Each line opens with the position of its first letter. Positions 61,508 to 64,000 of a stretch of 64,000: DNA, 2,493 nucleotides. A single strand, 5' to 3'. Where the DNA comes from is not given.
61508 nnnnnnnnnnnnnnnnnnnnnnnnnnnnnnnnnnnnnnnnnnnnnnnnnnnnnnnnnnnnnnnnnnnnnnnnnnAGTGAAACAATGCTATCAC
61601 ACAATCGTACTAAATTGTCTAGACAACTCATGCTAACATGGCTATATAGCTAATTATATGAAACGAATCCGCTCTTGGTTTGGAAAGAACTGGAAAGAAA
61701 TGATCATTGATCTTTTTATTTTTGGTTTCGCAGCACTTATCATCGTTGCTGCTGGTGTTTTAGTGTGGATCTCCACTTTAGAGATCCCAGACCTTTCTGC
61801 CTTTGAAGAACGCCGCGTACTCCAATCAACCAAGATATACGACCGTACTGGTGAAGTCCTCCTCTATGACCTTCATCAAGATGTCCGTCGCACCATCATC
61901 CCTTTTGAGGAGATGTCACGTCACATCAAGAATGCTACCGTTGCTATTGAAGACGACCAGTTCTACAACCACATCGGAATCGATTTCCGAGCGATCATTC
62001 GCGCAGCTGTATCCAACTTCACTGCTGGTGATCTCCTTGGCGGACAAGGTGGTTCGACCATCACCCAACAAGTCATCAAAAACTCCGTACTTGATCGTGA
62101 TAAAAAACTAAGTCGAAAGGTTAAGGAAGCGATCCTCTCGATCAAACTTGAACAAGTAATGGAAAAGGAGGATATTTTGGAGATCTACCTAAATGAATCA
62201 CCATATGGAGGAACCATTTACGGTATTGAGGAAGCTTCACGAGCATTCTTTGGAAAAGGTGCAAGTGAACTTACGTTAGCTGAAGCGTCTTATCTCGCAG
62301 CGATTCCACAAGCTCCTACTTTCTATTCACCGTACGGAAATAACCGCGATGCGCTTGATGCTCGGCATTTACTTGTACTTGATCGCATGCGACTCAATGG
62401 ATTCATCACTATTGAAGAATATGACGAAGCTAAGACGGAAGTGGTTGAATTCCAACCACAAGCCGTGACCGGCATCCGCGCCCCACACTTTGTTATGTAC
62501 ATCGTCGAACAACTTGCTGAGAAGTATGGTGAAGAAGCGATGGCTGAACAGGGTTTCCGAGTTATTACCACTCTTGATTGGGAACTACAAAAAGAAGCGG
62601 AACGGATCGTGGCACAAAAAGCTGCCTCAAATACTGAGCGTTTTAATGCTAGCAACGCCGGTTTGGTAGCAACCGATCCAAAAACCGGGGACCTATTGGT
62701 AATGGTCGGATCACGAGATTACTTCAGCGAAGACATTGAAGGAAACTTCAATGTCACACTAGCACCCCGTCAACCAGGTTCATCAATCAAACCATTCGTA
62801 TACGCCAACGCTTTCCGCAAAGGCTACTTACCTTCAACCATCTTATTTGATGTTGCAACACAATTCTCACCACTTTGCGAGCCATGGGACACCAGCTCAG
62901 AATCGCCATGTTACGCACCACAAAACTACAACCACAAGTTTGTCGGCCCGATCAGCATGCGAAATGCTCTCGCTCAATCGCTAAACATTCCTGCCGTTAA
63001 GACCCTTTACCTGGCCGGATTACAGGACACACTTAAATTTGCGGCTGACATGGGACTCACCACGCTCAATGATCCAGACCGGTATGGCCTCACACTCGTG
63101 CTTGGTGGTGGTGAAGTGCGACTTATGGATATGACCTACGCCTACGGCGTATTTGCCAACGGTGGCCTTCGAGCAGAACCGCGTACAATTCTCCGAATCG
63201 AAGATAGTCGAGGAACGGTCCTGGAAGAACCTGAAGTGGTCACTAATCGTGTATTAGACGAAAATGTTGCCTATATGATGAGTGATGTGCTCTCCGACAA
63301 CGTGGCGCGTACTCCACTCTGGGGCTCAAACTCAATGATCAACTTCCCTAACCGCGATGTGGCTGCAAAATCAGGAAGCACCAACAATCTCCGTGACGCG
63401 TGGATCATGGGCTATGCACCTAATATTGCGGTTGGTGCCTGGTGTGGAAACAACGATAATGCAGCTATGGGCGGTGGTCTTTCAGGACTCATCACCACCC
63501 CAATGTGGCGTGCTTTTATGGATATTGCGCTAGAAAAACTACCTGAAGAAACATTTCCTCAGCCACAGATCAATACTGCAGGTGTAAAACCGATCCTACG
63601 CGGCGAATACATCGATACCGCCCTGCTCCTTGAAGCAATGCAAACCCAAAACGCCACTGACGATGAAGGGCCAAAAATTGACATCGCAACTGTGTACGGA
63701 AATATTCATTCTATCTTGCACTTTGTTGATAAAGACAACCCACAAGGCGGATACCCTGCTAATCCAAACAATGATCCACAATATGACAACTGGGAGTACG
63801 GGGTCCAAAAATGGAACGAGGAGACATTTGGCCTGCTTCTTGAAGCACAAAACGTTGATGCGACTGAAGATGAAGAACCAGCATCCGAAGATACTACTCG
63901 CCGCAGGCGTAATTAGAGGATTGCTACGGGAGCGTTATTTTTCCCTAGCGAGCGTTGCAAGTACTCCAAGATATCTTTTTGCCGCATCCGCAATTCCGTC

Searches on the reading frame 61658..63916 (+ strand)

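Call 59: search_protein_families(library=pfam, proteins=[window:61658-63916:+], max_evalue=0.00001)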
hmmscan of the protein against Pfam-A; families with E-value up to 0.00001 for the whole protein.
window:61658-63916:+ (752 aa): 2 families
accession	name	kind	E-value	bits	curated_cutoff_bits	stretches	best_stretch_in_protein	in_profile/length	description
PF00912.28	Transgly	-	4.8e-58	195.9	27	1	70-244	6-177/178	Transglycosylase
PF00905.27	Transpeptidase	-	1.8e-16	60.7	22.1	1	336-603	3-282/299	Penicillin binding protein transpeptidase domain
